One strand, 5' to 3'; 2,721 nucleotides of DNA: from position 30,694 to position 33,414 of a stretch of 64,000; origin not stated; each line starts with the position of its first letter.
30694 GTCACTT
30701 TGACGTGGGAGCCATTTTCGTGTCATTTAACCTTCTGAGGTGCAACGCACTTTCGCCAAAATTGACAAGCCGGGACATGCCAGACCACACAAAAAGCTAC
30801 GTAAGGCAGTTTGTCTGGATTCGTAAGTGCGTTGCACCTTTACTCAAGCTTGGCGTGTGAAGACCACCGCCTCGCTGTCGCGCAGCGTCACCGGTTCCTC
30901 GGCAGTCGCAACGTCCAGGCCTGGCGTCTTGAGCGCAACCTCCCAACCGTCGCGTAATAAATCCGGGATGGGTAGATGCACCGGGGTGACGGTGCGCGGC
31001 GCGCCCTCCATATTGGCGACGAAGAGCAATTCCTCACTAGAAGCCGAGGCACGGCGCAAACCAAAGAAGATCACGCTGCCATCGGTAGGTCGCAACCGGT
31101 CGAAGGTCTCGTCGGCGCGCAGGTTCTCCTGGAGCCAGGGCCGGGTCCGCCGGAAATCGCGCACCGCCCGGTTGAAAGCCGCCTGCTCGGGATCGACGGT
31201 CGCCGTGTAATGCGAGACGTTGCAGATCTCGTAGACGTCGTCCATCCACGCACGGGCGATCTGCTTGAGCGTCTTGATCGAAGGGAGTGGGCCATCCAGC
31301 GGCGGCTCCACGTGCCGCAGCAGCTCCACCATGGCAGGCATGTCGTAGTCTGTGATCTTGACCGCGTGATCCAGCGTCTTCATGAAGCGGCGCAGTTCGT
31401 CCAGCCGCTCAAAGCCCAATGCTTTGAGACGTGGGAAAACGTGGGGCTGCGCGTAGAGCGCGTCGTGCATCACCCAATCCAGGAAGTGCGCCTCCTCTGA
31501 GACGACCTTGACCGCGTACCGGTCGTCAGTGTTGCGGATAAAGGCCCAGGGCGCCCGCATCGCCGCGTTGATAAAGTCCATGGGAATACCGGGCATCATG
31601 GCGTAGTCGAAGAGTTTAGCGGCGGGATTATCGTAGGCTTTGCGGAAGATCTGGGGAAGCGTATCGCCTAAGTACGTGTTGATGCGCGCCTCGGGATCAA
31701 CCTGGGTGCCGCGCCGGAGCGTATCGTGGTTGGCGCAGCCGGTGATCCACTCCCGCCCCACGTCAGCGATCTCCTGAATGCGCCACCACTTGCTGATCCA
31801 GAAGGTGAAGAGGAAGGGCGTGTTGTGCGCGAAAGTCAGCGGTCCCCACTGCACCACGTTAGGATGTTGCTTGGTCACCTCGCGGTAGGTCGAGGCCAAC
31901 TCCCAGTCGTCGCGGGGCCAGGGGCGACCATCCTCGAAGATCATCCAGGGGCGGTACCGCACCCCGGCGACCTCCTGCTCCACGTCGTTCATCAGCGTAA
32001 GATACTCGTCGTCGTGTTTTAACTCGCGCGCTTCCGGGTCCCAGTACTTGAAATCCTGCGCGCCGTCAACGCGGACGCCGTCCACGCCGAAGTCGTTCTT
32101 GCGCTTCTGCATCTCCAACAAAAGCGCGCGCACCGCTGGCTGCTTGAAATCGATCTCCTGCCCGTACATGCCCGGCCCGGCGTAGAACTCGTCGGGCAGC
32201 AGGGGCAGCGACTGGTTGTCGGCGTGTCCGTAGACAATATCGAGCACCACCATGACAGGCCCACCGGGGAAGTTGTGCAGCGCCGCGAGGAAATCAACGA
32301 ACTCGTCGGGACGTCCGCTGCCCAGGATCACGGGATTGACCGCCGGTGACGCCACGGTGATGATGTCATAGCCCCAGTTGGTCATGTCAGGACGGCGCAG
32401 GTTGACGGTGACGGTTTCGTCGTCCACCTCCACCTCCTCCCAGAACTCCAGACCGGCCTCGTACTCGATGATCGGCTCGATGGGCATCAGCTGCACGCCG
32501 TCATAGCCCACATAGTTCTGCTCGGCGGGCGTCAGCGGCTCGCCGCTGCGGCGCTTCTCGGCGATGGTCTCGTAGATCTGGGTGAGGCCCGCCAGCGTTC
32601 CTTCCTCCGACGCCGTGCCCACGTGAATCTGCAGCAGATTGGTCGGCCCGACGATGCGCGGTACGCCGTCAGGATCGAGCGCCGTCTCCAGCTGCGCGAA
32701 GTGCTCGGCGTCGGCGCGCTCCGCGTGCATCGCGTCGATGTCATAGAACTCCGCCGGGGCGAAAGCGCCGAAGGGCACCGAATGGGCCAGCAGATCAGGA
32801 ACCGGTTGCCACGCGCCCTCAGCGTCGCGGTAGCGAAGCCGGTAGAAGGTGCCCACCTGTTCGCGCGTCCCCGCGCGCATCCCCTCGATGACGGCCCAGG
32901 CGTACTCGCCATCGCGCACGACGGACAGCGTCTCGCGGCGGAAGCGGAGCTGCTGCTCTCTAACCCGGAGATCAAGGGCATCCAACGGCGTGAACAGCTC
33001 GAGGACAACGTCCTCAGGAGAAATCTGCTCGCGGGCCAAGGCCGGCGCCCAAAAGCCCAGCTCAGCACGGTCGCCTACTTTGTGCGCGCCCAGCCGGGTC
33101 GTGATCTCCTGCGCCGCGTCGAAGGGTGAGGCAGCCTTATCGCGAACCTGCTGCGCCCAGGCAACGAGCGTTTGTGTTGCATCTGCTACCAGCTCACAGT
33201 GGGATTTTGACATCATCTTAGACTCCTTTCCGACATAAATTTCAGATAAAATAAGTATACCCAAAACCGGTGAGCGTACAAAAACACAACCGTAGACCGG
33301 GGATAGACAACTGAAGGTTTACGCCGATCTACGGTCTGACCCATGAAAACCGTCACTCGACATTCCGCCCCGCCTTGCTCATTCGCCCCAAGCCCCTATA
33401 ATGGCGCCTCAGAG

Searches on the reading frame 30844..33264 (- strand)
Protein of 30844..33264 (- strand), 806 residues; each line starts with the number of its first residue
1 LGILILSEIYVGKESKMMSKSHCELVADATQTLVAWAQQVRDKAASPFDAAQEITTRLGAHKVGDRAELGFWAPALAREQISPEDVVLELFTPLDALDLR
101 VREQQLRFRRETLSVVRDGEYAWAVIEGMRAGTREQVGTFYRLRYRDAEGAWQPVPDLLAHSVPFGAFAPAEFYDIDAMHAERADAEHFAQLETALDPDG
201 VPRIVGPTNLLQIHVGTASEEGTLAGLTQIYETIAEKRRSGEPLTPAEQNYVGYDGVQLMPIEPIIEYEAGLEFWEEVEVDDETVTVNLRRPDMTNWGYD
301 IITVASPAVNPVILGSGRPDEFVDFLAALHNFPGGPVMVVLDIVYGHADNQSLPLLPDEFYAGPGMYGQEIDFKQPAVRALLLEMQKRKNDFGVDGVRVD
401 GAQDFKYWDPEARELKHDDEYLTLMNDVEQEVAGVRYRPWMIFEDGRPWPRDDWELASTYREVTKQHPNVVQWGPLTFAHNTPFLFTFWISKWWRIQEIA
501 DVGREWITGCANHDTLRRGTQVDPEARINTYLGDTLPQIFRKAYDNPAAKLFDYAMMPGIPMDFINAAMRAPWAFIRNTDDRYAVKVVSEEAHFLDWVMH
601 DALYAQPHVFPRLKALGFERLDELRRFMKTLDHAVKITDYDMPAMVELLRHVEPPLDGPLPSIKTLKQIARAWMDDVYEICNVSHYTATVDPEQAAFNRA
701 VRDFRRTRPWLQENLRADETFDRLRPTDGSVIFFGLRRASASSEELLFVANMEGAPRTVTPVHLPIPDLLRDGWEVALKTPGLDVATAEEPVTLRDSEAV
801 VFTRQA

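Call 16: search_protein_families(library=pfam, proteins=[window:30844-33264:-], max_evalue=0.00001)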
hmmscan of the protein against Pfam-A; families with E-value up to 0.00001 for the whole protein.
window:30844-33264:- (806 aa): 1 family
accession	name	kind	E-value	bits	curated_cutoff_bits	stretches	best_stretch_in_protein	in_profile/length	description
PF14872.12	GHL5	-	1.2e-281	936.9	23.7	2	33-651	2-638/809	Hypothetical glycoside hydrolase 5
